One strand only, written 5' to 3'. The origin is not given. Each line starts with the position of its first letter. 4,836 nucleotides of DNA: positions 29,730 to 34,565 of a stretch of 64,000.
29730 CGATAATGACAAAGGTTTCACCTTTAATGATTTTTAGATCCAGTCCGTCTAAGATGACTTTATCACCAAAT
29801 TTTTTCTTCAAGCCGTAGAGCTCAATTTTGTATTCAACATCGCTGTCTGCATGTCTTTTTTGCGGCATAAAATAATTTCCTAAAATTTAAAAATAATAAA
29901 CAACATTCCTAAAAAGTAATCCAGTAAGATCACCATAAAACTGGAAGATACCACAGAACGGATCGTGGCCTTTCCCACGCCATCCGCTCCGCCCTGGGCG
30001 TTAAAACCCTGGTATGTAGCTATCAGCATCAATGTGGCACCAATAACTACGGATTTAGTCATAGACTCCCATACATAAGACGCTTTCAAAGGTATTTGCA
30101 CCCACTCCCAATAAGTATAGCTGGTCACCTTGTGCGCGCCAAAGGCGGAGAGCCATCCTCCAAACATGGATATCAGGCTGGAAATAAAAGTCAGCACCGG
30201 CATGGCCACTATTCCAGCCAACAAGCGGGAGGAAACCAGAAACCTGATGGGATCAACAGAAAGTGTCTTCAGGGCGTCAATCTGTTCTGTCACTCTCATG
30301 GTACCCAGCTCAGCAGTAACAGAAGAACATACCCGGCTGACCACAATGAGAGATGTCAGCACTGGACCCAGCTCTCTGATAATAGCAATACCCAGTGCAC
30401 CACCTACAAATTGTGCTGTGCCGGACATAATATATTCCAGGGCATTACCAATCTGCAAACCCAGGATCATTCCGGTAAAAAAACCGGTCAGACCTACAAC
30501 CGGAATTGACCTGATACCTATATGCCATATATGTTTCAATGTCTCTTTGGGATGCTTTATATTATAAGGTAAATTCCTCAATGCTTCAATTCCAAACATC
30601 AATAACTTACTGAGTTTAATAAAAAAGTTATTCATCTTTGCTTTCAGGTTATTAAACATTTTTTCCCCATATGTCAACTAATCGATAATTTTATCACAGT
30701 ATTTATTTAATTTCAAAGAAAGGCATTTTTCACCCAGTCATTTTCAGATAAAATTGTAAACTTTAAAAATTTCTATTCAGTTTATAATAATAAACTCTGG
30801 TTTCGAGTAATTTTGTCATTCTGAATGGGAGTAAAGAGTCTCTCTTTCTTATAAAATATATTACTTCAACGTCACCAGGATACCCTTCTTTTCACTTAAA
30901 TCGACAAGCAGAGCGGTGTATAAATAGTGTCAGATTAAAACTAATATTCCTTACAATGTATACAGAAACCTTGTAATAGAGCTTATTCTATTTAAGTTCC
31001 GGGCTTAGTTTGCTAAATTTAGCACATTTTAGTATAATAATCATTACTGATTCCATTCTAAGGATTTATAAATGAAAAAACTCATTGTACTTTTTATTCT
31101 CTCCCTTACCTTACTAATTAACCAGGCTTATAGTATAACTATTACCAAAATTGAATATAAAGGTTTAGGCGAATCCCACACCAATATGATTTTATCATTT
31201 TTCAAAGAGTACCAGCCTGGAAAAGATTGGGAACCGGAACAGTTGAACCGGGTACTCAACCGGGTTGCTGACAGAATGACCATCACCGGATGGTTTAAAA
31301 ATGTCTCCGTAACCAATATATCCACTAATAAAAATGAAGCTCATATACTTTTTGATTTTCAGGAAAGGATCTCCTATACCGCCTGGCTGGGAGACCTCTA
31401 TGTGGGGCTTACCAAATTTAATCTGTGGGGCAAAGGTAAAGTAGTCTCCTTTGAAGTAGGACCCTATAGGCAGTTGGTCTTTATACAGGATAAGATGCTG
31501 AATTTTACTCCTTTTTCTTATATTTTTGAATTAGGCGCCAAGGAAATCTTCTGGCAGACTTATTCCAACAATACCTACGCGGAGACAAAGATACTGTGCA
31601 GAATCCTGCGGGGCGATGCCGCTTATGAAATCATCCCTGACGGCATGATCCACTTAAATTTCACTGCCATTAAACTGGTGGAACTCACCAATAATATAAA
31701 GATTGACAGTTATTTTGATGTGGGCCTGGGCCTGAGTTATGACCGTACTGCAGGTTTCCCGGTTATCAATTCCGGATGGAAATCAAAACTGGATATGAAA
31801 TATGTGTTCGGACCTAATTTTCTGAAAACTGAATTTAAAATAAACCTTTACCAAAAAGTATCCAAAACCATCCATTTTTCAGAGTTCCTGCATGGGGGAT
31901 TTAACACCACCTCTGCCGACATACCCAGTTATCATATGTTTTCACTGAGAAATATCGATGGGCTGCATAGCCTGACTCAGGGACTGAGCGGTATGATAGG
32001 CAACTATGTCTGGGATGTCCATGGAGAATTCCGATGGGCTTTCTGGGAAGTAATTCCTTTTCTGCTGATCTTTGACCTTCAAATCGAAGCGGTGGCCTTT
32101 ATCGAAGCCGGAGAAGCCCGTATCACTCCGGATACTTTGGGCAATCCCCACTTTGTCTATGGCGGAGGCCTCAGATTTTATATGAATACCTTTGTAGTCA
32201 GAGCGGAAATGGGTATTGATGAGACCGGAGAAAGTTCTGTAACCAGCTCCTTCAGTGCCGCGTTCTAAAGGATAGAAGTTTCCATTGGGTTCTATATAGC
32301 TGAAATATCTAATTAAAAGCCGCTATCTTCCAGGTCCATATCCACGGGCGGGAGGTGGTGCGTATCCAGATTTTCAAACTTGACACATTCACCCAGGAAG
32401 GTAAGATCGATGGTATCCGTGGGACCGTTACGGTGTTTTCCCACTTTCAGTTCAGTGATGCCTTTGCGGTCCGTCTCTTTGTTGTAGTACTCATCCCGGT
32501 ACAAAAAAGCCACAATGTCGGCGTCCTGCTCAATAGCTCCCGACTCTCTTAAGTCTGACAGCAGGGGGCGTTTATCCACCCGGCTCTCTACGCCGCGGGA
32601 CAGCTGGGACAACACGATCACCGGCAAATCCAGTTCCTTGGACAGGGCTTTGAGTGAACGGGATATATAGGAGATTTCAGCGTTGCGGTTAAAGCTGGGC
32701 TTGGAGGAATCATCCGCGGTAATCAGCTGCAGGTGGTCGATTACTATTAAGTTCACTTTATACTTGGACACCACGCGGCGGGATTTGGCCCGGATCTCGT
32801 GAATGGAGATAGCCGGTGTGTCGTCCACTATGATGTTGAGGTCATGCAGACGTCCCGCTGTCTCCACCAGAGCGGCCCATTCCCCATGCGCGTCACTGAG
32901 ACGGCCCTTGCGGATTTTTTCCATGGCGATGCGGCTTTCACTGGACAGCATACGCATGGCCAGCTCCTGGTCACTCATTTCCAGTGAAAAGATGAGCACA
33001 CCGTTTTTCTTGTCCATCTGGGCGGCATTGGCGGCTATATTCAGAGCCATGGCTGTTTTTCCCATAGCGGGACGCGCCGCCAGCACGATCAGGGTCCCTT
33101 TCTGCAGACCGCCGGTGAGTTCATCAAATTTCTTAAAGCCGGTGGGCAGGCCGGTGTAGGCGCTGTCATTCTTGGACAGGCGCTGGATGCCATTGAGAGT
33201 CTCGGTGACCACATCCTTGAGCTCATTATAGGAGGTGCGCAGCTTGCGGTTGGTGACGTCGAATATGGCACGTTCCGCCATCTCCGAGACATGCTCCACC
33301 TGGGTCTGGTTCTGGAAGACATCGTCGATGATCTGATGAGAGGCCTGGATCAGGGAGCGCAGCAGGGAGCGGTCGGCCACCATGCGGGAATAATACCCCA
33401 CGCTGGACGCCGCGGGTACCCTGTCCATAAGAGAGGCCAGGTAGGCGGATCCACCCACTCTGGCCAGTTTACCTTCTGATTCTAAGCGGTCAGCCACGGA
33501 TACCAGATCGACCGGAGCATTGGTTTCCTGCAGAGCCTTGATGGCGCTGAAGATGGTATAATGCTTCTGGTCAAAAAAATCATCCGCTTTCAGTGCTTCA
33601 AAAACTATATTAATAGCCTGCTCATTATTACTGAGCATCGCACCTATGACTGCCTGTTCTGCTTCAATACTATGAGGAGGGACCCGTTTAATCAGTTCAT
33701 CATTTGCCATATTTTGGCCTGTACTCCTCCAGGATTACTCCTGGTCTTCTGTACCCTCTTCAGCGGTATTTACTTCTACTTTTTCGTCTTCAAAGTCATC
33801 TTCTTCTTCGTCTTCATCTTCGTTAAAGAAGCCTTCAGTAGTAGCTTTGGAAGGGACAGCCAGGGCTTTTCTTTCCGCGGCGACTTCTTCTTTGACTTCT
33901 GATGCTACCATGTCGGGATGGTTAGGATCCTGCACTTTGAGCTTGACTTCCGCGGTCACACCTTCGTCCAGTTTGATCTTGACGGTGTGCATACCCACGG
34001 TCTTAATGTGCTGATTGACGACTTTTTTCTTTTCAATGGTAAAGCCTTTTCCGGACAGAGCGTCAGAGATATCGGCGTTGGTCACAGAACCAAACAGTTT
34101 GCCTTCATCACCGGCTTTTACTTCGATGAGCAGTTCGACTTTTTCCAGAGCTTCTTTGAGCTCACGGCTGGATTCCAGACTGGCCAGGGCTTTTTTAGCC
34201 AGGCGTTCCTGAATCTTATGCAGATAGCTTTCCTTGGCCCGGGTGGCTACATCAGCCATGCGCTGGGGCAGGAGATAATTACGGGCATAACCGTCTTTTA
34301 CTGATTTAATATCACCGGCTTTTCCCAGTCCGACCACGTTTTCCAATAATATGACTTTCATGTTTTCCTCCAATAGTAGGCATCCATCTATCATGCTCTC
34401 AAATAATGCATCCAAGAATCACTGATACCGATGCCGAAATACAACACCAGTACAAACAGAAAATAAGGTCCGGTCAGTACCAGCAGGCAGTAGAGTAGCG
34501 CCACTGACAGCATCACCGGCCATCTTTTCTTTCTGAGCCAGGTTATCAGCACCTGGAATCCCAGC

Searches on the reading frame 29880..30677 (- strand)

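Call 54: search_protein_families(library=pfam, proteins=[window:29880-30677:-], max_evalue=0.00001)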
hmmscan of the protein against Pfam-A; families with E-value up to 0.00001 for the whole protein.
window:29880-30677:- (265 aa): 1 family
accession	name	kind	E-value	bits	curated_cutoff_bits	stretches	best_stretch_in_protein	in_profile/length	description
PF02405.21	MlaE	-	2.9e-68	230.1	22.5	1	47-258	2-211/212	Permease MlaE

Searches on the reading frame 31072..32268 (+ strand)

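Call 55: search_protein_families(library=pfam, proteins=[window:31072-32268:+], max_evalue=0.00001)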
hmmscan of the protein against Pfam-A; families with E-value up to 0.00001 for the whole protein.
window:31072-32268:+ (398 aa): 0 families

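Call 90: search_protein_families(library=ncbifam, proteins=[window:31072-32268:+], max_evalue=0.001)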
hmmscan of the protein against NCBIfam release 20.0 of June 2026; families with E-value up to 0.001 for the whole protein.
window:31072-32268:+ (398 aa): 1 family
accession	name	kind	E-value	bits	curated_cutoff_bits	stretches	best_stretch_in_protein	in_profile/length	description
NF047779.1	Omp85_fam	subfamily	5e-05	22.9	200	1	308-385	333-410/423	Omp85 family outer membrane protein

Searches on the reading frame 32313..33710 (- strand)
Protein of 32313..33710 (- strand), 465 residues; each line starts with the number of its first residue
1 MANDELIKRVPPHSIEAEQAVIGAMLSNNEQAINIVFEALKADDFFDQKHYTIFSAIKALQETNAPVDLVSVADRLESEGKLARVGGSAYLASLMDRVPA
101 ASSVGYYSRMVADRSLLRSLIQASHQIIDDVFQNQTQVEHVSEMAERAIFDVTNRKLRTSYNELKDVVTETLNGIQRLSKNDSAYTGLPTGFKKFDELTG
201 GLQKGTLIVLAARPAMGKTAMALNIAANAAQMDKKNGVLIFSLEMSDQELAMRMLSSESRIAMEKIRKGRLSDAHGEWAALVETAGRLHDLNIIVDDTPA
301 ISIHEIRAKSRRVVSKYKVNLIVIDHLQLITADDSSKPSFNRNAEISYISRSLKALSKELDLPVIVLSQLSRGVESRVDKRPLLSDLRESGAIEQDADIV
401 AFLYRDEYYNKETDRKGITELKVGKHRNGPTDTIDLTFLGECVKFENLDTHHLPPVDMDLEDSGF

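Call 55: search_protein_families(library=pfam, proteins=[window:32313-33710:-], max_evalue=0.00001)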
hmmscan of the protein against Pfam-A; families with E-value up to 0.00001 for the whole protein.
window:32313-33710:- (465 aa): 4 families
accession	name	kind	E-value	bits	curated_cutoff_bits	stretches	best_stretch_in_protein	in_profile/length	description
PF03796.21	DnaB_C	-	6.6e-104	347.2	27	1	187-447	1-255/255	DnaB-like helicase C terminal domain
PF00772.26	DnaB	-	3.3e-31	107.8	23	1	11-113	2-103/103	DnaB-like helicase N terminal domain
PF13481.12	AAA_25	-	4.6e-12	46.4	27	1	200-369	27-189/195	AAA domain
PF06745.19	ATPase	-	7.9e-08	32.4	26.6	1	189-342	2-141/231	KaiC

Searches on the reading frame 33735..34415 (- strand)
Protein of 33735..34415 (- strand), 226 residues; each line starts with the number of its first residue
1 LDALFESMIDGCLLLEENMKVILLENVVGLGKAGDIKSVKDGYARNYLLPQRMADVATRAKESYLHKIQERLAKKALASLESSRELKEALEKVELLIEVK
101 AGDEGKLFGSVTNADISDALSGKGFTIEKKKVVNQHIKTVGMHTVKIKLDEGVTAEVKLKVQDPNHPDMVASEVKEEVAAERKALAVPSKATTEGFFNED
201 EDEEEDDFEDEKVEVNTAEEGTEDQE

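Call 55: search_protein_families(library=pfam, proteins=[window:33735-34415:-], max_evalue=0.00001)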
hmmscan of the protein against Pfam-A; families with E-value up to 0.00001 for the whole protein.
window:33735-34415:- (226 aa): 2 families
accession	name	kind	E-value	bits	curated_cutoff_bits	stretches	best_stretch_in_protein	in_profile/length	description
PF03948.19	Ribosomal_L9_C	-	7.1e-25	87.7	23.2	1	83-162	3-85/86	Ribosomal protein L9, C-terminal domain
PF01281.25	Ribosomal_L9_N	-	2.2e-21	75.6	20.7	1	19-61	1-43/47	Ribosomal protein L9, N-terminal domain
